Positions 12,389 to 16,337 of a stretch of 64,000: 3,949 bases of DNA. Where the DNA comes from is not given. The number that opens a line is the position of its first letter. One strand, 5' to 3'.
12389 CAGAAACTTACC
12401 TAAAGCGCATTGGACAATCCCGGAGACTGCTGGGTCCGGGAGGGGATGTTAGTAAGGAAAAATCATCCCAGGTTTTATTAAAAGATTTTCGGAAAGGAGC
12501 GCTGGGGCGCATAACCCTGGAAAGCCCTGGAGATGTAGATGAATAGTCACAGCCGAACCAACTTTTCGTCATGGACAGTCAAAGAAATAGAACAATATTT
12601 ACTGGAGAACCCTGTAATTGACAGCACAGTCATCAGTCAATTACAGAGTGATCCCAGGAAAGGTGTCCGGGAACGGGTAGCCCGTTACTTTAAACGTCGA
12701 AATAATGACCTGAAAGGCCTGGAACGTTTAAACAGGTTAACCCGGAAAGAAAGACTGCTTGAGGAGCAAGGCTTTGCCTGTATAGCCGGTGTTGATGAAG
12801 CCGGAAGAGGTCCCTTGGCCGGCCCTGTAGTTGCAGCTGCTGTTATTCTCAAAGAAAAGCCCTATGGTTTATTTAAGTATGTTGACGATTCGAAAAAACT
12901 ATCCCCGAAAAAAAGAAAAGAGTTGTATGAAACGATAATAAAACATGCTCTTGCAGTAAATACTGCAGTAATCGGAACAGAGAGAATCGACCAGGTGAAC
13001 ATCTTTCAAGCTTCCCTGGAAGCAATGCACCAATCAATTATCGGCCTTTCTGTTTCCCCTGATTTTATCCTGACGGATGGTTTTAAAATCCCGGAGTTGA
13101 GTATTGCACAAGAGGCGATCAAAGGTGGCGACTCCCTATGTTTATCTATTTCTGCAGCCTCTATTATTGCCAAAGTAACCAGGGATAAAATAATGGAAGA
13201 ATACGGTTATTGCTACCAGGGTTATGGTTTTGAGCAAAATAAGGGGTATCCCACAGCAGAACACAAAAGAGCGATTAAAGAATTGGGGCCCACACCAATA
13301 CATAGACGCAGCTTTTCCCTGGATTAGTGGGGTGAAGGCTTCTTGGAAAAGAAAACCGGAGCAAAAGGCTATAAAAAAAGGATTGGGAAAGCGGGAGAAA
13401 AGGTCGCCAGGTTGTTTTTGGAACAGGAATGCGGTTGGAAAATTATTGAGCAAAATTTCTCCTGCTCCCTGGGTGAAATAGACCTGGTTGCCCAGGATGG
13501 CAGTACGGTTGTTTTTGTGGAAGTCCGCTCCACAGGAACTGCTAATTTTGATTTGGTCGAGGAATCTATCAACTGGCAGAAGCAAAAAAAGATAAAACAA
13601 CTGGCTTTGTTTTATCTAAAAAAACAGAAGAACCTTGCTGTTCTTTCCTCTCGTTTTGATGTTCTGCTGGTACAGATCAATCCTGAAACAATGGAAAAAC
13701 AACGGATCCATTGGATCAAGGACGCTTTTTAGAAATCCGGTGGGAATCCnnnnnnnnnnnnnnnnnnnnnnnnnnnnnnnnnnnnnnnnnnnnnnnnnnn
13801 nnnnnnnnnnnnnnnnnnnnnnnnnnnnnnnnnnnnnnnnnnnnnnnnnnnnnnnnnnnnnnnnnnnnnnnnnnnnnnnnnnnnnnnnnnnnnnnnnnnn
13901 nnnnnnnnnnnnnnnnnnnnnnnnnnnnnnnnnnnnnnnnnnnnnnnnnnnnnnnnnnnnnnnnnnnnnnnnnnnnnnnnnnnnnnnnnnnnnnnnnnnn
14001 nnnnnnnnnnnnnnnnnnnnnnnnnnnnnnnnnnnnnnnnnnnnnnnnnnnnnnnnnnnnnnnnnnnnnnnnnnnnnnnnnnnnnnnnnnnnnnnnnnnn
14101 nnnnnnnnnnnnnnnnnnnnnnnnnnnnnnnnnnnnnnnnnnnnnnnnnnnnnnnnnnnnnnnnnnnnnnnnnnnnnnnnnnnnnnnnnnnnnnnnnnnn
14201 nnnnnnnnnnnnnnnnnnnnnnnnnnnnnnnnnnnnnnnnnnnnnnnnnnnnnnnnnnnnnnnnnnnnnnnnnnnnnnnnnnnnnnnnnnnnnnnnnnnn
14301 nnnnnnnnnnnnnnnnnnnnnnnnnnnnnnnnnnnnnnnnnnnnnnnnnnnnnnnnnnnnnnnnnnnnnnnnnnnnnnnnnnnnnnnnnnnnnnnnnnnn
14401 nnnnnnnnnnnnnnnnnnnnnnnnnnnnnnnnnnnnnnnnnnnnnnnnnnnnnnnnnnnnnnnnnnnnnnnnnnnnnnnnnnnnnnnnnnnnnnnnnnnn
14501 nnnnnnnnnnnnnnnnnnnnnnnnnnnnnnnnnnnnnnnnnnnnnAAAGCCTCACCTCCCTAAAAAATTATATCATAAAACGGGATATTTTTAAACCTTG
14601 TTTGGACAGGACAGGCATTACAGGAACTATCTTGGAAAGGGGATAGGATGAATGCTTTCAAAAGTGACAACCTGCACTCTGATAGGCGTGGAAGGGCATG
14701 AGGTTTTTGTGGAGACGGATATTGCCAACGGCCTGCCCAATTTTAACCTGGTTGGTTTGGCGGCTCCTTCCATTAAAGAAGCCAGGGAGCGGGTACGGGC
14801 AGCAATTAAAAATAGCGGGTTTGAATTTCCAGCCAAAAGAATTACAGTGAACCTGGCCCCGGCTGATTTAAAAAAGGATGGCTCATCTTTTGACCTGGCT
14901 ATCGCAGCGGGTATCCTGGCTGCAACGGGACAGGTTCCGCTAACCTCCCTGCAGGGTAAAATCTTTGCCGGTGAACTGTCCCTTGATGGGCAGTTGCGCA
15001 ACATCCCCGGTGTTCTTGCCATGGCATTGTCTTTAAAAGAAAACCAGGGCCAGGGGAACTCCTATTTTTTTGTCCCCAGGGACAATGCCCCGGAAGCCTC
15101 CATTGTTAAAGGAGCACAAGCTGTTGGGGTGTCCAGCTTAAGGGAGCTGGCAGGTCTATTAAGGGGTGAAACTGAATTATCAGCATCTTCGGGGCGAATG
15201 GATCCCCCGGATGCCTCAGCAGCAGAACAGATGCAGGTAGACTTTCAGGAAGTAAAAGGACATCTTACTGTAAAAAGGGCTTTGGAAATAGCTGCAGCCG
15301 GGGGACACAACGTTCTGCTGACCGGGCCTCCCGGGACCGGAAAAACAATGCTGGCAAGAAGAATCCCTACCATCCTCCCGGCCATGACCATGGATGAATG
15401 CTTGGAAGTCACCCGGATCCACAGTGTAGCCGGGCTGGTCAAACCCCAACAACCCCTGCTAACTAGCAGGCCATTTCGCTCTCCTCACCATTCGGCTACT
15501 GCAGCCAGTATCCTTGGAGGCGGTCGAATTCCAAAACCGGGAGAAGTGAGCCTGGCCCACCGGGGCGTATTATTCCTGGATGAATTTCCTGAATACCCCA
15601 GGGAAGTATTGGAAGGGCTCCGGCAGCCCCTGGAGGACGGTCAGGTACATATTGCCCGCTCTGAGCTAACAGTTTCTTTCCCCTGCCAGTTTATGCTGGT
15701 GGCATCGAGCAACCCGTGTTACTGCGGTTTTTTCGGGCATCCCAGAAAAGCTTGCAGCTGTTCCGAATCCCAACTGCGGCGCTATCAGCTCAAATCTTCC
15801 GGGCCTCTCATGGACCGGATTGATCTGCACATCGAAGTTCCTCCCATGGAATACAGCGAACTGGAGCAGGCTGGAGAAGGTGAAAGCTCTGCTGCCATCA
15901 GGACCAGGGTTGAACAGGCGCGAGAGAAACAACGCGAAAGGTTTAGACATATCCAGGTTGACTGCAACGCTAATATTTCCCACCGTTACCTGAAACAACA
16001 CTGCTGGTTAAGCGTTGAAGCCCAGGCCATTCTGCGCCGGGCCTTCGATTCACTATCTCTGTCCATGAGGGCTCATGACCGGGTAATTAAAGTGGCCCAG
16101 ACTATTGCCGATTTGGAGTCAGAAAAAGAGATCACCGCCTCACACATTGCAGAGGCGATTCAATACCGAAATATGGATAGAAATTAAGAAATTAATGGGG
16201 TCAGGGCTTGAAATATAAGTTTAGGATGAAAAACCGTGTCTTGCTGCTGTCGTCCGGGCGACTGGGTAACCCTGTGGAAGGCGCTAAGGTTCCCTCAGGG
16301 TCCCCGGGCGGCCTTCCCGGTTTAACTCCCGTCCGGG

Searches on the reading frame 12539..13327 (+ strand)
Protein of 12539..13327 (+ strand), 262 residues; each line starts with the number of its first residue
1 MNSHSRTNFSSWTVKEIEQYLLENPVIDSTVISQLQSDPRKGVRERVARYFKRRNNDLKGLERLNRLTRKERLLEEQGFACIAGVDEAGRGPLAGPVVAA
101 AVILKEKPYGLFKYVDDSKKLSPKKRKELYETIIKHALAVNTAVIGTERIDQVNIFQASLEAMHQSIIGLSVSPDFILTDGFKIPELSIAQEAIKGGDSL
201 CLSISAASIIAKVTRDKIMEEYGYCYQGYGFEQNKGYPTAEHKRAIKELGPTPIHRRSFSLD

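Call 10: search_protein_families(library=pfam, proteins=[window:12539-13327:+])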
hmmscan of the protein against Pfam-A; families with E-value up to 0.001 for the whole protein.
window:12539-13327:+ (262 aa): 1 family
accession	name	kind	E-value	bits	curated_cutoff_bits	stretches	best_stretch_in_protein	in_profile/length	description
PF01351.25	RNase_HII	-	1.1e-41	143.4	25.8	1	83-260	1-197/199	Ribonuclease HII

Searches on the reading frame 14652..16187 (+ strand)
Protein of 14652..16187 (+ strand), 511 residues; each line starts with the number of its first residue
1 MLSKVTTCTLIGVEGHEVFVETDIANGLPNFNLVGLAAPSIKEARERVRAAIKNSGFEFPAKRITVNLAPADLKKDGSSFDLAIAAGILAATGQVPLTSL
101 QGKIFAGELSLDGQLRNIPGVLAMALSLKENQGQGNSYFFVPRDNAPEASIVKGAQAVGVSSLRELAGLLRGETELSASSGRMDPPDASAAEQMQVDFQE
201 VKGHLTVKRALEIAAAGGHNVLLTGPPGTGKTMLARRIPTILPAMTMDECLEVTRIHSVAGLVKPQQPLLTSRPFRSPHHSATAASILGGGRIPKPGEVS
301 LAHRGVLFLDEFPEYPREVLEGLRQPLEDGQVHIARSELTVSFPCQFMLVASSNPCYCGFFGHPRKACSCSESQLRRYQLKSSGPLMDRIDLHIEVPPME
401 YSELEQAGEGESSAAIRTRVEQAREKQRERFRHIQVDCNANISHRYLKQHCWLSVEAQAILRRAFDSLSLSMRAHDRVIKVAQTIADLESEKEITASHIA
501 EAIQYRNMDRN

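Call 9: find_encoding_contigs(protein=window:14652-16187:+, flank=10000, max_places=10)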
Protein window:14652-16187:+ (511 aa): 6 contigs read that carry it; 3 places shown.
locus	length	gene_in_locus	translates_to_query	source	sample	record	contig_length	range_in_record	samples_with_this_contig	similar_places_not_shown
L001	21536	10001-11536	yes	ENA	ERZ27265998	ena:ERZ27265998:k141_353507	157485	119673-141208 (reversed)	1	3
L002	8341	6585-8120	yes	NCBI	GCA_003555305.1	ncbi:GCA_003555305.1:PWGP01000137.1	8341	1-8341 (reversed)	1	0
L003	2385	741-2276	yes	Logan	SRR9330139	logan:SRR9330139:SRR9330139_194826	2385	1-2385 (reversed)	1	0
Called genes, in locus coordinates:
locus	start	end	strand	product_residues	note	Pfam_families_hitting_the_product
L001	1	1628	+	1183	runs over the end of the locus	PF02463:SMC_N, PF13175:AAA_15, PF13304:AAA_21 (weak), PF13476:AAA_23, PF13555:AAA_29 (faint), PF06470:SMC_hinge, PF02463:SMC_N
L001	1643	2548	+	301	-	PF02881:SRP54_N, PF00448:SRP54, PF01656:CbiA (weak), PF13604:AAA_30 (weak)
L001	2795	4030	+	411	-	PF02881:SRP54_N, PF00448:SRP54, PF01656:CbiA (faint), PF02978:SRP_SPB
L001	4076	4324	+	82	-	PF00886:Ribosomal_S16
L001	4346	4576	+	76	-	PF13083:KH_KhpA-B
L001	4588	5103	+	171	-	PF01782:RimM, PF05239:PRC, PF24986:PRC_RimM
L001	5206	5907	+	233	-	PF01746:tRNA_m1G_MT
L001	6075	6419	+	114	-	PF01245:Ribosomal_L19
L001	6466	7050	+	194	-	PF10502:Peptidase_S26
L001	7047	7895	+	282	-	PF03193:RsgA_GTPase, PF01926:MMR_HSR1, PF02421:FeoB_N (weak)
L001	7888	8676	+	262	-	PF27457:RNase_HII_N (weak), PF01351:RNase_HII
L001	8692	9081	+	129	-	PF02021:UPF0102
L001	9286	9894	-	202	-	-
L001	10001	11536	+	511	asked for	PF13541:ChlI, PF00158:Sigma54_activat (weak), PF00493:MCM (faint), PF01078:Mg_chelatase, PF07728:AAA_5, PF13335:Mg_chelatase_C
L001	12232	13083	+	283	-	PF00015:MCPsignal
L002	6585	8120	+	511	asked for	PF13541:ChlI, PF00158:Sigma54_activat (weak), PF00493:MCM (faint), PF01078:Mg_chelatase, PF07728:AAA_5, PF13335:Mg_chelatase_C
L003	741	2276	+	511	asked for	PF13541:ChlI, PF00158:Sigma54_activat (weak), PF00493:MCM (faint), PF01078:Mg_chelatase, PF07728:AAA_5, PF13335:Mg_chelatase_C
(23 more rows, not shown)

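Call 10: search_protein_families(library=pfam, proteins=[window:14652-16187:+])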
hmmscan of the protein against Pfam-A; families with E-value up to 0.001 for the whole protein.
window:14652-16187:+ (511 aa): 12 families
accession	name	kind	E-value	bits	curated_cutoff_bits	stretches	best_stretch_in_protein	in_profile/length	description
PF01078.27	Mg_chelatase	-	7.3e-90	300.3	20.3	1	197-403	1-206/207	Magnesium chelatase, subunit ChlI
PF13541.12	ChlI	-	1.1e-44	151.7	27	1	20-145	1-121/121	Subunit ChlI of Mg-chelatase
PF13335.12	Mg_chelatase_C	-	4.1e-30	104.6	26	1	410-506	1-94/94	Magnesium chelatase, subunit ChlI C-terminal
PF07728.20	AAA_5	-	5.8e-10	39.7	22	1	220-357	1-125/139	AAA domain (dynein-related subfamily)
PF00493.29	MCM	-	3.1e-07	30.2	23.3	1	295-360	113-178/224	MCM P-loop domain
PF00158.32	Sigma54_activat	-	7.8e-07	29.4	20.2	1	207-333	11-123/168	Sigma-54 interaction domain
PF13191.12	AAA_16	-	1.4e-05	26.1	32.6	1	208-244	13-50/167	AAA ATPase domain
PF00004.35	AAA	-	6.4e-05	23.9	21.2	0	221-240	1-20/131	ATPase family associated with various cellular activities (AAA)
PF13401.12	AAA_22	-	0.00042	21.1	27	0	220-244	7-31/130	AAA domain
PF05496.18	RuvB_N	-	0.00045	20.5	27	0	214-239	30-54/159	Holliday junction DNA helicase RuvB P-loop domain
PF14532.12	Sigma54_activ_2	-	0.0006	20.5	25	0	207-237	10-40/138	Sigma-54 interaction domain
PF20720.3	nSTAND3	-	0.00083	19.5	27.2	0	218-259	17-57/155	Novel STAND NTPase 3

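Call 12: find_related_loci(query=window:14652-16187:+, collection=genome_contigs, flank=4000)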
Query window:14652-16187:+ (511 aa) in genome_contigs; peptide patterns used: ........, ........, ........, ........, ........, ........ (x = any residue, [..] = any of these).
600 stretches matched a pattern (row limit reached: there are more); 470 encode a relative of the query (tblastn E <= 1e-3); the best 80 are kept; 80 distinct loci.
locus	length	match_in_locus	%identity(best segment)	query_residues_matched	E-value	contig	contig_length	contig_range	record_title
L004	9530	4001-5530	73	1-510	0e+0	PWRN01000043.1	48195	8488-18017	MAG: Syntrophomonadaceae bacterium isolate CSSed10_9 CS-Sed10-C686, whole genome shotgun sequence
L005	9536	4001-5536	67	1-511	0e+0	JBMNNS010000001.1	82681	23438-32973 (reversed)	MAG: Dethiobacteria bacterium isolate SBF912SR3HQ0001 scaffold_276_c1, whole genome shotgun sequence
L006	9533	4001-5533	67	1-511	0e+0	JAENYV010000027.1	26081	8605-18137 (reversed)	MAG: Dethiobacter alkaliphilus isolate BL5_bin.7 BL5_bin7_NODE_433_length_26081_cov_24.696918, whole genome shotgun sequ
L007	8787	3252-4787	68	1-511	0e+0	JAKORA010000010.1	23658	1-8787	MAG: Bacillota bacterium isolate all_maxbin.237 k201_82125, whole genome shotgun sequence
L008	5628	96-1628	64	1-511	0e+0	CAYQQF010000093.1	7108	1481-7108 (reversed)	MAG TPA_asm: uncultured Dethiobacter sp. isolate SRP241326_co3_315 genome assembly, contig: NODE_11952_length_7108_cov_5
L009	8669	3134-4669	68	1-511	0e+0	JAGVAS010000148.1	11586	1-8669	MAG: Desulfovibrio sp. isolate DeMMO6_36 c_000000100651, whole genome shotgun sequence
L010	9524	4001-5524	64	1-509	0e+0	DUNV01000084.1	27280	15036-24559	MAG TPA_asm: Bacillota bacterium isolate AS08sgBPME_113 184059_AS08, whole genome shotgun sequence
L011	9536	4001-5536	65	1-511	0e+0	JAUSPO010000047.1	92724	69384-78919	MAG: Bacillota bacterium isolate E21_metabat.bin.75 E21_k141_294447, whole genome shotgun sequence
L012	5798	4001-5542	69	1-510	0e+0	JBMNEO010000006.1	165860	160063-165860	MAG: Dethiobacteria bacterium isolate SBF912LR0HQ0054 contig_24734, whole genome shotgun sequence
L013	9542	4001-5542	66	1-511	0e+0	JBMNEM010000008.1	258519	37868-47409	MAG: Dethiobacteria bacterium isolate SBF912LR0HQ0129 contig_49060, whole genome shotgun sequence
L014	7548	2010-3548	63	1-511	0e+0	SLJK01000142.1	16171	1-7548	MAG: Syntrophomonadaceae bacterium isolate CSSed165cm_235 CSSed16-5cm-10273, whole genome shotgun sequence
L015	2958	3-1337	70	66-510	0e+0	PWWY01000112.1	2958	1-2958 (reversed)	MAG: Syntrophomonadaceae bacterium isolate CSSed11_70 CS-Sed11-C91082, whole genome shotgun sequence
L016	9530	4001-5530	65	1-511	0e+0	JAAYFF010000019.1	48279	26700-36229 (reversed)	MAG: Bacillota bacterium isolate AS07pgkLD_49 47520_AS07, whole genome shotgun sequence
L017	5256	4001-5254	69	1-415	0e+0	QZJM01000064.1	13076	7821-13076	MAG: Dethiobacter sp. isolate SURF_39 Ga0104751_1006670, whole genome shotgun sequence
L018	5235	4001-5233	67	1-410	0e+0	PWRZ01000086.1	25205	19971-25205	MAG: Syntrophomonadaceae bacterium isolate CSSed11_109 CS-Sed11-C1763, whole genome shotgun sequence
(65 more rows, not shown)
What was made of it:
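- On TIR repeat family of TIRYT/TIRtron elements: The genome-collection scan cap was already used (call 12).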

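Call 22: find_homologous_proteins(query=window:14652-16187:+, max_evalue=1e-100)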
Query window:14652-16187:+ (511 aa): 7895 proteins with E <= 1e-100 among 8000 candidates; the best 120 are listed.
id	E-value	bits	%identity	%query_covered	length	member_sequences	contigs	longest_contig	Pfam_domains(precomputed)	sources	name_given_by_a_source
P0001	0.0e+0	1137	100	100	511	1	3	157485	PF00158.33,PF13335.13,PF00493.30,PF07728.21,PF01078.28,PF13541.13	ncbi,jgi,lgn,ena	-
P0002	2.5e-260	882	78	100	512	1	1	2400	PF00158.33,PF13335.13,PF00493.30,PF07728.21,PF01078.28,PF13541.13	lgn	-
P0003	1.4e-252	857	74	100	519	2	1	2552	PF00158.33,PF13335.13,PF00493.30,PF07728.21,PF01078.28,PF13541.13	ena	-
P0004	1.5e-251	853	75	100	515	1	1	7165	PF00158.33,PF13335.13,PF00493.30,PF07728.21,PF01078.28,PF13541.13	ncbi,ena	-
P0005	1.3e-244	831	74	100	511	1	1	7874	PF00158.33,PF13335.13,PF00493.30,PF07728.21,PF01078.28,PF13191.13,PF13541.13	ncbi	-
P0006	1.5e-242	824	72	100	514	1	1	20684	PF00158.33,PF13335.13,PF00493.30,PF07728.21,PF01078.28,PF13541.13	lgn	-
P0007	1.4e-241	821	72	99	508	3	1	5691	PF00158.33,PF13335.13,PF00493.30,PF07728.21,PF01078.28,PF13191.13,PF13541.13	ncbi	-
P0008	9.8e-229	778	69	100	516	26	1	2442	PF13335.13,PF00493.30,PF07728.21,PF01078.28,PF13541.13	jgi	jgi:magnesium chelatase family protein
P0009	2.9e-226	770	67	100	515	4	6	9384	PF13335.13,PF00493.30,PF07728.21,PF01078.28,PF13541.13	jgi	jgi:magnesium chelatase family protein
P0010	6.8e-226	769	67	100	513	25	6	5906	PF00158.33,PF13335.13,PF00493.30,PF07728.21,PF01078.28,PF13541.13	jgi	jgi:magnesium chelatase family protein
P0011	1.3e-224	765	67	100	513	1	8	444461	PF13335.13,PF00493.30,PF07728.21,PF01078.28,PF13541.13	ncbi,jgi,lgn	ncbi:MAG: YifB family Mg chelatase-like AAA ATPase [Dethiobacteria bacterium]|jgi:magnesium chelatas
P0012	1.2e-223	762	66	100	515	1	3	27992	PF13335.13,PF00493.30,PF13401.13,PF07728.21,PF01078.28,PF13541.13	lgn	-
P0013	2.6e-223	760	68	100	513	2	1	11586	PF00158.33,PF13335.13,PF00493.30,PF07728.21,PF01078.28,PF13541.13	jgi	jgi:magnesium chelatase family protein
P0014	3.3e-221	753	65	100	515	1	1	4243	PF13335.13,PF00493.30,PF07728.21,PF01078.28,PF13541.13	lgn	-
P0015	2.6e-220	750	65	100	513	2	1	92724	PF13335.13,PF00493.30,PF07728.21,PF01078.28,PF13541.13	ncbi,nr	ncbi:MAG: YifB family Mg chelatase-like AAA ATPase [Bacillota bacterium]|nr:YifB family Mg chelatase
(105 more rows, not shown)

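Call 23: find_encoding_contigs(protein=P0002, flank=6000, max_places=3)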
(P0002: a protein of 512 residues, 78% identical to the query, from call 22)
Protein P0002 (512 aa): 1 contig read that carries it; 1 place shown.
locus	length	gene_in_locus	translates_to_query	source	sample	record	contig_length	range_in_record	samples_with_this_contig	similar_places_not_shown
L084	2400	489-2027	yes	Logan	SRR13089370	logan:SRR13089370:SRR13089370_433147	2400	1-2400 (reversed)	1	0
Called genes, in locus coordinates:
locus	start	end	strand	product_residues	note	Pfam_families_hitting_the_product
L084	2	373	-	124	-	?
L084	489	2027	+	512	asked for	PF13541:ChlI, PF00158:Sigma54_activat (faint), PF00493:MCM (faint), PF01078:Mg_chelatase, PF07728:AAA_5, PF13335:Mg_chelatase_C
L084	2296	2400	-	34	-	?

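Call 24: find_encoding_contigs(protein=P0004, flank=6000, max_places=3)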
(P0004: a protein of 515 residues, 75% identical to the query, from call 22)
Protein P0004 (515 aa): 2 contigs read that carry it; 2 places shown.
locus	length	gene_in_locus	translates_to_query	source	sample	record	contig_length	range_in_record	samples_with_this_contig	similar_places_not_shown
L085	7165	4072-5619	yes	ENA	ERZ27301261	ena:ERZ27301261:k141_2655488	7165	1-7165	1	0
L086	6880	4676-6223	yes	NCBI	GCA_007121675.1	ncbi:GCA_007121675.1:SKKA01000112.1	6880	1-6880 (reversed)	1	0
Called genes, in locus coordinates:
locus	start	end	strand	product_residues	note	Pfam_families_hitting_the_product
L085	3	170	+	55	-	?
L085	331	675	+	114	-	PF01245:Ribosomal_L19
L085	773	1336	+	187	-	PF10502:Peptidase_S26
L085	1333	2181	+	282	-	PF03193:RsgA_GTPase, PF01926:MMR_HSR1, PF02421:FeoB_N (weak)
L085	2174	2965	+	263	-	PF27457:RNase_HII_N, PF01351:RNase_HII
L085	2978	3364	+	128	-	PF02021:UPF0102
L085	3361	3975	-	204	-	-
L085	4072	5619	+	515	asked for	PF13541:ChlI, PF00158:Sigma54_activat (faint), PF00493:MCM (faint), PF01078:Mg_chelatase, PF07728:AAA_5, PF13335:Mg_chelatase_C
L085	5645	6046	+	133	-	PF14539:DUF4442, PF03061:4HBT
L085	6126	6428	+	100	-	PF13840:ACT_7 (weak), PF13740:ACT_6, PF01842:ACT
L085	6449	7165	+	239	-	?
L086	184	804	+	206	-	PF01746:tRNA_m1G_MT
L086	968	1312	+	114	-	PF01245:Ribosomal_L19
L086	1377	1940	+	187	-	PF10502:Peptidase_S26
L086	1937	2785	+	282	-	PF03193:RsgA_GTPase, PF01926:MMR_HSR1, PF02421:FeoB_N (weak)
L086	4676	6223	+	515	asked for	PF13541:ChlI, PF00158:Sigma54_activat (faint), PF00493:MCM (faint), PF01078:Mg_chelatase, PF07728:AAA_5, PF13335:Mg_chelatase_C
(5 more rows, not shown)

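Call 25: find_encoding_contigs(protein=P0005, flank=6000, max_places=3)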
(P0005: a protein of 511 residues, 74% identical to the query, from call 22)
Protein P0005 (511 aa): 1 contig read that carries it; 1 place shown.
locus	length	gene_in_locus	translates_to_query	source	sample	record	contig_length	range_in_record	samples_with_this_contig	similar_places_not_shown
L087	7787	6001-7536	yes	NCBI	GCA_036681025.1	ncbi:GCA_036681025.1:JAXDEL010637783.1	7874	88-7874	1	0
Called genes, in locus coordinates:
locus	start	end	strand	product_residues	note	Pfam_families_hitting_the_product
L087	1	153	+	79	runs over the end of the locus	?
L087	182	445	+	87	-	PF00886:Ribosomal_S16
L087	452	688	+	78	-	PF13083:KH_KhpA-B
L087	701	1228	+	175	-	PF01782:RimM, PF05239:PRC, PF24986:PRC_RimM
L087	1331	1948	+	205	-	PF01746:tRNA_m1G_MT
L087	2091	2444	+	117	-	PF01245:Ribosomal_L19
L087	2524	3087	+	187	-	PF10502:Peptidase_S26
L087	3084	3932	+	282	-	PF02421:FeoB_N (faint), PF03193:RsgA_GTPase (weak), PF01926:MMR_HSR1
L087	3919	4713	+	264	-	PF27457:RNase_HII_N, PF01351:RNase_HII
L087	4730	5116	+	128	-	PF02021:UPF0102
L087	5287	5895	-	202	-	-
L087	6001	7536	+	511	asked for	PF13541:ChlI, PF00158:Sigma54_activat (faint), PF00493:MCM (faint), PF01078:Mg_chelatase, PF13191:AAA_16 (faint), PF07728:AAA_5, PF13335:Mg_chelatase_C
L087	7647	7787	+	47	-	?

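Call 26: find_encoding_contigs(protein=P0006, flank=6000, max_places=3)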
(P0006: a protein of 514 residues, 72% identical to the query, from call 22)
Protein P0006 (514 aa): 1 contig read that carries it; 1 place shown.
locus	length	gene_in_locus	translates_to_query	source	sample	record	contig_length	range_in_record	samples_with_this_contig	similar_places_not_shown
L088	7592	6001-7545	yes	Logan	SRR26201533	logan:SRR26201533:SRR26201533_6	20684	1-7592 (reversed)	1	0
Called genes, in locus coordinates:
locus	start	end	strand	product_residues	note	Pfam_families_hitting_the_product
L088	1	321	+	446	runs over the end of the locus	PF01656:CbiA (faint), PF02881:SRP54_N, PF06414:Zeta_toxin (weak), PF13401:AAA_22 (faint), PF00448:SRP54, PF02978:SRP_SPB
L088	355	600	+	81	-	PF00886:Ribosomal_S16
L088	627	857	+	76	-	PF13083:KH_KhpA-B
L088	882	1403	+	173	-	PF01782:RimM, PF05239:PRC, PF24986:PRC_RimM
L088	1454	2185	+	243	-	PF01746:tRNA_m1G_MT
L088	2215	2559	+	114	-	PF01245:Ribosomal_L19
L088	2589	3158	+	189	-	PF10502:Peptidase_S26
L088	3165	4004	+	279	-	PF02421:FeoB_N (faint), PF03193:RsgA_GTPase, PF01926:MMR_HSR1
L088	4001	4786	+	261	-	PF27457:RNase_HII_N, PF01351:RNase_HII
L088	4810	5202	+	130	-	PF02021:UPF0102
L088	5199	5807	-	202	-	-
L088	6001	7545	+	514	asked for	PF13541:ChlI, PF00158:Sigma54_activat (weak), PF01078:Mg_chelatase, PF07728:AAA_5, PF00493:MCM (weak), PF13335:Mg_chelatase_C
